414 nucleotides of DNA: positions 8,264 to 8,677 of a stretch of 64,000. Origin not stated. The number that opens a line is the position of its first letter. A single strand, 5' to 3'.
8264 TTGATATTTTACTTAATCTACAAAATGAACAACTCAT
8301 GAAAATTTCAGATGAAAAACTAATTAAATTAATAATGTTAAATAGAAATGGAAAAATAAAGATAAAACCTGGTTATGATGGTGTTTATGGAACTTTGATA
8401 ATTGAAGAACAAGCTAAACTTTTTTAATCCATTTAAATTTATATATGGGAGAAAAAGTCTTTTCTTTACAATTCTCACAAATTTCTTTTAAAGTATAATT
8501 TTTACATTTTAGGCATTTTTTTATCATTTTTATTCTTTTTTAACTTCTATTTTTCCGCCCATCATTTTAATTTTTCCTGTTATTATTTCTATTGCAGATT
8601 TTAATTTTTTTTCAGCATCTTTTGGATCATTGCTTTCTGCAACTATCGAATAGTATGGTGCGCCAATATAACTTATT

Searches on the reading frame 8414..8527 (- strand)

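Call 64: search_protein_families(library=pfam, proteins=[window:8414-8527:-], max_evalue=0.001)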
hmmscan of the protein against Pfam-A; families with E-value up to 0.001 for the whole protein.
window:8414-8527:- (37 aa): 1 family
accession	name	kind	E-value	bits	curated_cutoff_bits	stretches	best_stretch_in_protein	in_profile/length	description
PF04135.18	Nop10p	-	9.9e-08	32.4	27.2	1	2-27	5-30/52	Nucleolar RNA-binding protein, Nop10p family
